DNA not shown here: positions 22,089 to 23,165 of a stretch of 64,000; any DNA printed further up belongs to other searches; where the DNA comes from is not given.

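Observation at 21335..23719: Four-gene membrane operon: two paralogous unknown polytopic proteins followed by orphan CyoC-like and CyoD-like subunits, with no catalytic oxidase subunits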

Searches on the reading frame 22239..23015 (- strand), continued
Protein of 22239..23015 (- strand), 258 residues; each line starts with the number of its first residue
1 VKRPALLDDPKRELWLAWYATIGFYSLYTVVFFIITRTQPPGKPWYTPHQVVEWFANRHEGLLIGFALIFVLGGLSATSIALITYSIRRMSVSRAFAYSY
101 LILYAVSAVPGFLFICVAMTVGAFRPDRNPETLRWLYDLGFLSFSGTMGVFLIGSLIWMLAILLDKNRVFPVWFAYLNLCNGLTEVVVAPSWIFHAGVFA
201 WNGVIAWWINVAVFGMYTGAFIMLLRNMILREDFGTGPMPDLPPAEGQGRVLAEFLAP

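Call 38: get_annotated_region(hit=H5, flank=6000)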
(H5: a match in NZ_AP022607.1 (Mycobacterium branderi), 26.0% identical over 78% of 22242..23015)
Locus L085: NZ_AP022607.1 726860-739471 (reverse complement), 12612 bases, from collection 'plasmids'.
description: Mycobacterium branderi strain JCM 12687 plasmid pJCM12687
organism: Mycobacterium branderi (NCBI taxid 43348)
taxonomy: Bacteria; Actinomycetota; Actinomycetes; Mycobacteriales; Mycobacteriaceae; Mycobacterium; Mycobacterium branderi
host: -; source: -; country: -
typing (MOB-suite, as given by PLSDB): non-mobilizable
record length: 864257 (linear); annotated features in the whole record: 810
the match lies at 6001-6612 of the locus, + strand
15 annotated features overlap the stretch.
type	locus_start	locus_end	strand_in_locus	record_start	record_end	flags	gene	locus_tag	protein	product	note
CDS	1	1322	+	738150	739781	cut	-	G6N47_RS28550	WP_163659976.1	PEP-utilizing enzyme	GO:0016310 - phosphorylation [Evidence IEA]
CDS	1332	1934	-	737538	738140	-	-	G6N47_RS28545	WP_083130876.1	MarR family transcriptional regulator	-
CDS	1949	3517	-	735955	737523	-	-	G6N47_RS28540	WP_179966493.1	pyruvate, phosphate dikinase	-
CDS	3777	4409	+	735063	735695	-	-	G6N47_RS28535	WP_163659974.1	TetR/AcrR family transcriptional regulator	-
CDS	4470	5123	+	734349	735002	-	-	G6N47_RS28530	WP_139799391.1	hypothetical protein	-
CDS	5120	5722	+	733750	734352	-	-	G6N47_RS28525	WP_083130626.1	RES family NAD+ phosphorylase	-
CDS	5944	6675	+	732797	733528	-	-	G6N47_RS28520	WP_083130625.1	hypothetical protein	-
CDS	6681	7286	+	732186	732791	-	-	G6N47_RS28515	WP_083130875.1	cytochrome c oxidase subunit 3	-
CDS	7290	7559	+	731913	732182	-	-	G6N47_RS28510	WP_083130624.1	cytochrome C oxidase subunit IV family protein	-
CDS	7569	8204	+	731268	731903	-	-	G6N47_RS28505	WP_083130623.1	TetR/AcrR family transcriptional regulator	-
CDS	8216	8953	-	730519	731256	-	-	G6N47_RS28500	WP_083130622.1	alpha/beta hydrolase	-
CDS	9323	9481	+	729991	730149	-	-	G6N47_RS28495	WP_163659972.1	hypothetical protein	-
CDS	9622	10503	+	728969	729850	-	-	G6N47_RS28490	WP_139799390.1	hypothetical protein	-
CDS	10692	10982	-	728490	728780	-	-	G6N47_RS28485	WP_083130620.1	WhiB family transcriptional regulator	-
CDS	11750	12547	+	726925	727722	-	-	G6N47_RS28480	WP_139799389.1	transcriptional regulator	-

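Call 39: get_annotated_region(hit=H2, flank=6000)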
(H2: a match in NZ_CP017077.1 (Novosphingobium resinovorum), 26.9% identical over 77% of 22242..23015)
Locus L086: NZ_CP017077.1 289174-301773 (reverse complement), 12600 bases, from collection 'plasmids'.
description: Novosphingobium resinovorum strain SA1 plasmid pSA2, complete sequence
organism: Novosphingobium resinovorum (NCBI taxid 158500)
taxonomy: Bacteria; Pseudomonadota; Alphaproteobacteria; Sphingomonadales; Sphingomonadaceae; Novosphingobium; Novosphingobium resinovorum
host: -; source: single cell,soil; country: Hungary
typing (MOB-suite, as given by PLSDB): conjugative; relaxase MOBF; mating-pair formation MPF_F
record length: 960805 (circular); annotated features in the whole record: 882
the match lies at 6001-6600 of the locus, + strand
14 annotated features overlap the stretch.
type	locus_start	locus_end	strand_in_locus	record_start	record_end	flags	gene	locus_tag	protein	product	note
CDS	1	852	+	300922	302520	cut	-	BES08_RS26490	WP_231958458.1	NAD(P)/FAD-dependent oxidoreductase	-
CDS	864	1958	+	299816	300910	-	-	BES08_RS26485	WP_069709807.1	phosphotransferase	-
CDS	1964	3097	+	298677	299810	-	-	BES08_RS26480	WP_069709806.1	epoxide hydrolase family protein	-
CDS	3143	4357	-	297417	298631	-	-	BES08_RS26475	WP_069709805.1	aromatic ring-hydroxylating dioxygenase subunit alpha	-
CDS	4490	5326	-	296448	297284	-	-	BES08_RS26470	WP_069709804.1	SDR family oxidoreductase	-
CDS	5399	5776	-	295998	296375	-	-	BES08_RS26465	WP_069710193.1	nuclear transport factor 2 family protein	-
CDS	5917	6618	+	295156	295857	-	-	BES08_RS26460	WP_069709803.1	hypothetical protein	-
CDS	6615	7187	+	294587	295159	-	-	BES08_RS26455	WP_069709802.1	cytochrome c oxidase subunit 3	-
CDS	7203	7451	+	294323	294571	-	-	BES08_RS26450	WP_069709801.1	cytochrome C oxidase subunit IV family protein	-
CDS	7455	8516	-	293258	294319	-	-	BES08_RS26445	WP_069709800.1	hypothetical protein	-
CDS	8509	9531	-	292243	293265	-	-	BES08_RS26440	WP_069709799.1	LLM class flavin-dependent oxidoreductase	-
CDS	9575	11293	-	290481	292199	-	-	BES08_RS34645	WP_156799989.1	TonB-dependent receptor plug domain-containing protein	-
CDS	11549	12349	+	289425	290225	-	-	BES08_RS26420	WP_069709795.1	glucose 1-dehydrogenase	-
CDS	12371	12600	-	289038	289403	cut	-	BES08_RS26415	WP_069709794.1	nuclear transport factor 2 family protein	-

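Call 40: get_annotated_region(hit=H4, flank=6000)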
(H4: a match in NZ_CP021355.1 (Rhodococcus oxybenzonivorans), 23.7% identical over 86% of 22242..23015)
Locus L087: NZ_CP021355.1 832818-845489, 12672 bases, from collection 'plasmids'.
description: Rhodococcus oxybenzonivorans strain S2-17 plasmid pRB98, complete sequence
organism: Rhodococcus oxybenzonivorans (NCBI taxid 1990687)
taxonomy: Bacteria; Actinomycetota; Actinomycetes; Mycobacteriales; Nocardiaceae; Rhodococcus; Rhodococcus oxybenzonivorans
host: -; source: river sediment; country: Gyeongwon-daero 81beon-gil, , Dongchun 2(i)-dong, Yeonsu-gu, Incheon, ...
typing (MOB-suite, as given by PLSDB): mobilizable; relaxase MOBP
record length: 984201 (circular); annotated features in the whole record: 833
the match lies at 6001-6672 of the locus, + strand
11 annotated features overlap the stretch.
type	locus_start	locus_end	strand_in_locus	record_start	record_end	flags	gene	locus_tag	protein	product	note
CDS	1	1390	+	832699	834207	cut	-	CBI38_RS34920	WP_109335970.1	MlaD family protein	GO:0015914 - phospholipid transport [Evidence IEA]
CDS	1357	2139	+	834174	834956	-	-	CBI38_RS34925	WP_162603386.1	hypothetical protein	-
CDS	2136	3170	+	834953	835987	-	-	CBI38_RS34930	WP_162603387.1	RDD family protein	-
CDS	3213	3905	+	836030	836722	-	-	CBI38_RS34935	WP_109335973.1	hypothetical protein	-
CDS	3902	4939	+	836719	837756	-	-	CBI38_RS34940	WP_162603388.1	RDD family protein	-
CDS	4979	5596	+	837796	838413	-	-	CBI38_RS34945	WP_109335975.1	B-4DMT family transporter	-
CDS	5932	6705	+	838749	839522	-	-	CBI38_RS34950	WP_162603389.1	hypothetical protein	-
CDS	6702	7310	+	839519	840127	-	-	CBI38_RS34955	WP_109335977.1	cytochrome c oxidase subunit 3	-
CDS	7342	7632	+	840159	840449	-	-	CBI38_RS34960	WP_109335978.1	cytochrome C oxidase subunit IV family protein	-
CDS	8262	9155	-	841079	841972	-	-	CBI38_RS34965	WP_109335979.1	alpha/beta hydrolase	-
CDS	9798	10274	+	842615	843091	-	-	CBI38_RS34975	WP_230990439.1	ferritin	-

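Call 41: get_annotated_region(hit=H3, flank=5000)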
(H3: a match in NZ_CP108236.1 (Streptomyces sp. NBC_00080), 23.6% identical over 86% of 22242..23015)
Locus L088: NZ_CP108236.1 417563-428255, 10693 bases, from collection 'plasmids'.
description: Streptomyces sp. NBC_00080 plasmid unnamed1, complete sequence
organism: Streptomyces sp. NBC_00080 (NCBI taxid 2975645)
taxonomy: Bacteria; Actinomycetota; Actinomycetes; Kitasatosporales; Streptomycetaceae; Streptomyces; Streptomyces sp. NBC 00080
host: -; source: -; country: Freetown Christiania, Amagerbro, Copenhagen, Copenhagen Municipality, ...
typing (MOB-suite, as given by PLSDB): non-mobilizable; replicon rep_cluster_43
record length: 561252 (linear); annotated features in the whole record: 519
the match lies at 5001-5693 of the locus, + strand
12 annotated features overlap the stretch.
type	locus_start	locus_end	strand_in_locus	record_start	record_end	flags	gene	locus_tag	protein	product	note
CDS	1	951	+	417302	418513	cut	mftD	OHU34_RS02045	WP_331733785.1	pre-mycofactocin synthase MftD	GO:0140604 - mycofactocin biosynthetic process [Evidence IEA]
CDS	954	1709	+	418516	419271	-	mftE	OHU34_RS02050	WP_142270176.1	mycofactocin biosynthesis peptidyl-dipeptidase MftE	GO:0140604 - mycofactocin biosynthetic process [Evidence IEA]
CDS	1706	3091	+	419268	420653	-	mftF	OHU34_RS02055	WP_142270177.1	mycofactocin biosynthesis glycosyltransferase MftF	GO:0140604 - mycofactocin biosynthetic process [Evidence IEA]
CDS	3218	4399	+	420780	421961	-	-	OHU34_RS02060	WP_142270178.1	hydroxylase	-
CDS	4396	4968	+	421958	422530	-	-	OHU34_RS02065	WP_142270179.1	flavin reductase family protein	-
CDS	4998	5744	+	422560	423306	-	-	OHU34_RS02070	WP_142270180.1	hypothetical protein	-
CDS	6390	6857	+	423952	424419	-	-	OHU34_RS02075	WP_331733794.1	helix-turn-helix domain-containing protein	-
CDS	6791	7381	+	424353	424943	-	-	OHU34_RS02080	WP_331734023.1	IS630 family transposase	-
CDS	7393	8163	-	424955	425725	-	-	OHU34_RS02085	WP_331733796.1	SDR family oxidoreductase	-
CDS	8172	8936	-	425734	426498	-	-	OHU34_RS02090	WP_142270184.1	SDR family NAD(P)-dependent oxidoreductase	-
CDS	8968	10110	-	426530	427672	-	-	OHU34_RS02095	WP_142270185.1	acyl-CoA dehydrogenase family protein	-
CDS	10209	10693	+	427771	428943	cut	-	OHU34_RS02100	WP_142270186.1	thiolase family protein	GO:0006635 - fatty acid beta-oxidation [Evidence IEA]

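Call 42: get_annotated_region(hit=H6, flank=5000)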
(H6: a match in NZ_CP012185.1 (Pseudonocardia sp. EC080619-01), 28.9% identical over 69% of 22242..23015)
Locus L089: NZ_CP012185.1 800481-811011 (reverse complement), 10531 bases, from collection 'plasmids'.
description: Pseudonocardia sp. EC080619-01 plasmid pBCI1-2, complete sequence
organism: Pseudonocardia sp. EC080619-01 (NCBI taxid 1096856)
taxonomy: Bacteria; Actinomycetota; Actinomycetes; Pseudonocardiales; Pseudonocardiaceae; Pseudonocardia; Pseudonocardia sp. EC080619-01
host: -; source: Apterostigma dentigerum; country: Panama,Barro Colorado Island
typing (MOB-suite, as given by PLSDB): mobilizable; relaxase MOBF
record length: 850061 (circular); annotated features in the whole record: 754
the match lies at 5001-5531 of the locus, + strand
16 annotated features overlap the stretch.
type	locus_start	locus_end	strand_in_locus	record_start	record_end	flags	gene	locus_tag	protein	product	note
CDS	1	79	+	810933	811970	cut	-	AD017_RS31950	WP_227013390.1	LLM class flavin-dependent oxidoreductase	-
CDS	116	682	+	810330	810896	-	-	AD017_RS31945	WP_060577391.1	acyl-CoA dehydrogenase family protein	-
CDS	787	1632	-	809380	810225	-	-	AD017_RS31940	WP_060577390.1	hypothetical protein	-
CDS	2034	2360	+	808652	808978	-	-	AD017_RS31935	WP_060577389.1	hypothetical protein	-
CDS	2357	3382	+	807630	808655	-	-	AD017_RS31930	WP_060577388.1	phosphotransferase family protein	-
CDS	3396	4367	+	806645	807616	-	-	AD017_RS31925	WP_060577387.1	hypothetical protein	-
CDS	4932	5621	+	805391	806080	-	-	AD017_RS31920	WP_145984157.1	hypothetical protein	-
CDS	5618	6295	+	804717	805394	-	-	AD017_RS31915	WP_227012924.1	cytochrome c oxidase subunit 3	-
CDS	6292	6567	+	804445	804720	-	-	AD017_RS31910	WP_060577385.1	cytochrome C oxidase subunit IV family protein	-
CDS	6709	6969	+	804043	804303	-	-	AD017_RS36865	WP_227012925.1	transposase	-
CDS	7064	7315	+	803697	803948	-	-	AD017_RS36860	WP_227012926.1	hypothetical protein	-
CDS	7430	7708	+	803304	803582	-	-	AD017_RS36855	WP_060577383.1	transposase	-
CDS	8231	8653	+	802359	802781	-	-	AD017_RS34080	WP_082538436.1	helix-turn-helix domain-containing protein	-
CDS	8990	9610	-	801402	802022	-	-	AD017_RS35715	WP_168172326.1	TetR/AcrR family transcriptional regulator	GO:0006355 - regulation of DNA-templated transcription [Evidence IEA]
CDS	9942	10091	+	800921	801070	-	-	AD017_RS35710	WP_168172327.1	hypothetical protein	-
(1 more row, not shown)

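Call 43: get_annotated_region(hit=H8, flank=5000)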
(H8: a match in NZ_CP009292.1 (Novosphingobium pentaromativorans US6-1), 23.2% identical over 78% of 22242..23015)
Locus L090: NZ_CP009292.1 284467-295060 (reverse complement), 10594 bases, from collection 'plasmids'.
description: Novosphingobium pentaromativorans US6-1 plasmid pLA3, complete sequence
organism: Novosphingobium pentaromativorans US6-1 (NCBI taxid 1088721)
taxonomy: Bacteria; Pseudomonadota; Alphaproteobacteria; Sphingomonadales; Sphingomonadaceae; Novosphingobium; Novosphingobium pentaromativorans; Novosphingobium pentaromativorans US6-1
host: -; source: mud sediment; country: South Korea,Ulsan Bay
typing (MOB-suite, as given by PLSDB): non-mobilizable
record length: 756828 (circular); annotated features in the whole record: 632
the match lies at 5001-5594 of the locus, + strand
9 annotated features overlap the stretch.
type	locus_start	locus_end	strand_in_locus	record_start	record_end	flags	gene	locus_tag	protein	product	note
CDS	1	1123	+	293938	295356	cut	-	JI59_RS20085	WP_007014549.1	carbohydrate kinase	-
CDS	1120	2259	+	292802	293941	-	lldD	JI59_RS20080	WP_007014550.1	FMN-dependent L-lactate dehydrogenase LldD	GO:0006089 - lactate metabolic process [Evidence IEA]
CDS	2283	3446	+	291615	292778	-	rhaT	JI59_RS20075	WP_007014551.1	L-rhamnose/proton symporter RhaT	-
CDS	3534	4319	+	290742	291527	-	-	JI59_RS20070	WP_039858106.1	DeoR/GlpR family DNA-binding transcription regulator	-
CDS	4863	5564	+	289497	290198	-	-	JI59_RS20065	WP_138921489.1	hypothetical protein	-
CDS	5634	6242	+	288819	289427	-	-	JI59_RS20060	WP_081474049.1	cytochrome c oxidase subunit 3 family protein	-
CDS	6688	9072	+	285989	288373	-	-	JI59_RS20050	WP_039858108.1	TonB-dependent receptor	-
CDS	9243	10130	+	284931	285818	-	-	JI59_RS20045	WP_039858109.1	NmrA family NAD(P)-binding protein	-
CDS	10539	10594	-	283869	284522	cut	mftR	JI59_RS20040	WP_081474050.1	mycofactocin system transcriptional regulator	GO:0006355 - regulation of DNA-templated transcription [Evidence IEA]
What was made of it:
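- X-C-D on M. branderi, Novosphingobium, Rhodococcus and Pseudonocardia plasmids (calls 38-43).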

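Call 44: get_annotated_region(hit=H9, flank=5000)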
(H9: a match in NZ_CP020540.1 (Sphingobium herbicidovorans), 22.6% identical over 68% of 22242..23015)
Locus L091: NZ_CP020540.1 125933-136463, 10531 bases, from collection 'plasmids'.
description: Sphingobium herbicidovorans strain MH plasmid pSHV1, complete sequence
organism: Sphingobium herbicidovorans (NCBI taxid 76947)
taxonomy: Bacteria; Pseudomonadota; Alphaproteobacteria; Sphingomonadales; Sphingomonadaceae; Sphingobium; Sphingobium herbicidovorans
host: -; source: cell culture,soil; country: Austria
typing (MOB-suite, as given by PLSDB): conjugative; replicon rep_cluster_647; relaxase MOBF; mating-pair formation MPF_F
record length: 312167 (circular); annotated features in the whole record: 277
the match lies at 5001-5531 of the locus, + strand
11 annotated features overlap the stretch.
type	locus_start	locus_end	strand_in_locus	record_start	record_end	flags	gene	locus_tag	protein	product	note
CDS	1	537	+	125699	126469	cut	-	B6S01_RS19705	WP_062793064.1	glucose 1-dehydrogenase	-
CDS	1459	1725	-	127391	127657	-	-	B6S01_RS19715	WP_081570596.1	cytochrome C oxidase subunit IV family protein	-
CDS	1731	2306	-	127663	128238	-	-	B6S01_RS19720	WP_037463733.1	cytochrome c oxidase subunit 3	-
CDS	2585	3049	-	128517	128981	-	-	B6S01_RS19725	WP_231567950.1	VOC family protein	-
CDS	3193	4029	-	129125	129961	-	-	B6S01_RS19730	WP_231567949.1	alpha/beta hydrolase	-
CDS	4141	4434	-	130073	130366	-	-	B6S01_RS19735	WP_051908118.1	DUF1330 domain-containing protein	-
CDS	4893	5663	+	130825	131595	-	-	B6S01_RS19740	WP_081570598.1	hypothetical protein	-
CDS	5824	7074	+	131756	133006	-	-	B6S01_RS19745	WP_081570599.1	amidohydrolase family protein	-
CDS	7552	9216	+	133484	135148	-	-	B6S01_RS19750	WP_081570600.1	AMP-binding protein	-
CDS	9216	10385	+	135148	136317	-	-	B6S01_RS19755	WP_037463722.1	thiolase family protein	-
CDS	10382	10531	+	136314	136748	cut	-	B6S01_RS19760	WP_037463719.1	OB-fold domain-containing protein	-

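Call 57: predict_structure(alignment_id=A3)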
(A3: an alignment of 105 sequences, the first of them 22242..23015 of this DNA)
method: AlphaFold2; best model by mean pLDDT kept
length: 258 residues; sequences in the alignment: 105
mean_pLDDT: 92.4   pTM: 0.84
mean pLDDT of the five models: 92.4, 92.0, 92.0, 91.9, 91.9
residues with pLDDT >= 90: 219; 70-90: 19; 50-70: 20; < 50: 0
segments of 3 or more residues with pLDDT < 50: none
pLDDT, mean of each block of 10 residues (from residue 1): 74 96 97 97 97 98 98 94 97 98 94 95 98 97 92 97 98 98 95 95 95 96 97 69 64 75
secondary structure, 60 per line:
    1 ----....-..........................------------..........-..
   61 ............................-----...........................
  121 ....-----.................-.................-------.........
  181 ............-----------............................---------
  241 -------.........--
elements in order: H5-8 H10-35 H48-57 H59-88 H94-124 H130-146 H148-164 H172-192 H204-231 H248-256
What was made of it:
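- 22239..23015 (-): Gene B: 258-aa membrane protein with 6 TM helices. It is a diverged paralog of A found in the four-gene form. AlphaFold2 model: pLDDT 92.4, pTM 0.84 (call 57).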

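Call 59: fold_search(model_id=the predicted structure, library=pdb)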
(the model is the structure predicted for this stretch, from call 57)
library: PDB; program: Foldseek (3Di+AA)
matches with E <= 10: 251; with E <= 0.001: 0
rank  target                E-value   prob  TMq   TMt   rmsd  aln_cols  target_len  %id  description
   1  6h2f_A                8.1e-01  0.09  0.16  0.13  40.3       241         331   11  Structure of the pre-pore AhlB of the tripartite alpha-pore forming toxin, AHL, from Aeromonas hydrophila. (released 2019-07-10)
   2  6h2e_Q                8.1e-01  0.07  0.13  0.13  31.4       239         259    8  Structure of the soluble AhlC of the tripartite alpha-pore forming toxin, AHL, from Aeromonas hydrophila. (released 2019-07-10)
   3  5a7d_R                1.1e+00  0.28  0.28  0.24  21.4       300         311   10  Tetrameric assembly of LGN with Inscuteable (released 2016-08-03)
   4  5a7d_N                1.1e+00  0.16  0.23  0.21  16.6       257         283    8  Tetrameric assembly of LGN with Inscuteable (released 2016-08-03)
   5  6bwj_A                1.1e+00  0.10  0.19  0.10  16.3       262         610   17  Crystal structure of the TRPV2 ion channel in complex with RTx (released 2018-05-02)
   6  7ytb_B                1.3e+00  0.14  0.23  0.23  16.4       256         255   13  Crystal structure of Kin4B8 (released 2023-03-15)
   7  7ag9_B                1.4e+00  0.09  0.18  0.13  27.0       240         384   11  Structure of the Kar9 protein (released 2021-07-07)
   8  5a7d_S                1.6e+00  0.12  0.22  0.20  17.7       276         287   12  Tetrameric assembly of LGN with Inscuteable (released 2016-08-03)
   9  8jem_A                1.8e+00  0.08  0.18  0.13  21.9       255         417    7  DltB tetramer in complex with inhibitor m-AMSA (released 2024-05-15)
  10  6h2f_E                1.8e+00  0.06  0.15  0.13  41.1       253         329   15  Structure of the pre-pore AhlB of the tripartite alpha-pore forming toxin, AHL, from Aeromonas hydrophila. (released 2019-07-10)
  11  6grj_H                1.8e+00  0.06  0.16  0.13  41.4       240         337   13  Structure of the AhlB pore of the tripartite alpha-pore forming toxin, AHL, from Aeromonas hydrophila. (released 2019-07-03)
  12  6bwj_B                1.9e+00  0.10  0.23  0.12  15.8       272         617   15  Crystal structure of the TRPV2 ion channel in complex with RTx (released 2018-05-02)
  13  3j5p_A                1.9e+00  0.08  0.19  0.11  15.8       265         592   18  Structure of TRPV1 ion channel determined by single particle electron cryo-microscopy (released 2013-12-04)
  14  8uao_A                2.1e+00  0.54  0.46  0.50   6.3       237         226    9  DpHF18 filament (released 2024-04-10)
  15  6r1j_J                2.1e+00  0.06  0.16  0.16  35.1       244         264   12  Structure of the soluble AhlC triple head mutant of the tripartite alpha-pore forming toxin, AHL, from Aeromonas hydro (released 2019-07-10)
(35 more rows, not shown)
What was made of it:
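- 22239..23015 (-): Best Foldseek match in the PDB has E=0.8 (call 59).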

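Call 82: search_protein_families(library=padloc, proteins=[window:22239-23015:-], max_evalue=0.01)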
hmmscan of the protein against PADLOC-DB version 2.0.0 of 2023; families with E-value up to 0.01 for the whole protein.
window:22239-23015:- (258 aa): 0 families

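Call 83: search_protein_families(library=ncbifam, alignment_id=A3, max_evalue=0.01)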
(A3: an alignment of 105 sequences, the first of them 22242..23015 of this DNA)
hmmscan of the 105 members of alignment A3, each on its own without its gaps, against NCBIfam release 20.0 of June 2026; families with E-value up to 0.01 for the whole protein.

A. member 1, window:22242-23015:- (258 aa): 0 families

B. families by the number of members that match (of 105 scanned): 5 families
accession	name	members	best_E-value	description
NF033218.1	anchor_AmaP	2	0.0011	alkaline shock response membrane anchor protein AmaP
NF040514.1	CAL67264_fam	1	0.00036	CAL67264 family membrane protein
TIGR00948.1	2a75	1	0.00091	L-lysine exporter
NF002763.0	PRK02833.1-1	1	0.0039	phosphate-starvation-inducible protein PsiE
NF042915.1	MAB_1171c_fam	1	0.0052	MAB_1171c family putative transporter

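Call 87: find_homologous_proteins(query=A3, max_evalue=0.00001)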
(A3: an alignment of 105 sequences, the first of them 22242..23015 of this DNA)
Query A3 (105 sequences) (258 aa, profile of the alignment): 1103 proteins with E <= 0.00001 among 8000 candidates; the best 120 are listed.
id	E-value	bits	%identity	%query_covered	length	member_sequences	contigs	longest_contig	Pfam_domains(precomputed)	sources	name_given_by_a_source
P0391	4.3e-107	375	95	100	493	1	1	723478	-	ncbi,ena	-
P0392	2.8e-101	356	66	49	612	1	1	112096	-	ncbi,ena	-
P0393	2.6e-98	347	34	68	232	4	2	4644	-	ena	-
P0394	1.7e-95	337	32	87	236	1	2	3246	-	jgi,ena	jgi:hypothetical protein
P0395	1.1e-94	335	30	68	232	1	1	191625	-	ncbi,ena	-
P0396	6.7e-94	332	31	68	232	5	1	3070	-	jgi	jgi:hypothetical protein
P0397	1.4e-93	331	28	54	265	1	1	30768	-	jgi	jgi:MFS family permease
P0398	1.7e-93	331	25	69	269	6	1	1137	-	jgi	jgi:hypothetical protein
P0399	2.0e-93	330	31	60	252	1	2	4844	-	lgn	-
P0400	2.4e-93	330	32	68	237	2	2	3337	-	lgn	-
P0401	2.7e-93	330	31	77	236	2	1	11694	-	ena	-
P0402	1.8e-92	327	34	68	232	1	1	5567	-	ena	-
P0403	3.2e-92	327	34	68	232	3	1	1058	-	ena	-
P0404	4.5e-92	326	29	68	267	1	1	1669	PF14329.12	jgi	jgi:hypothetical protein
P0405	4.9e-92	326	29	68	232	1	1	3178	-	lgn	-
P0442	2.1e-87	311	28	68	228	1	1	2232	PF14329.12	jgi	jgi:hypothetical protein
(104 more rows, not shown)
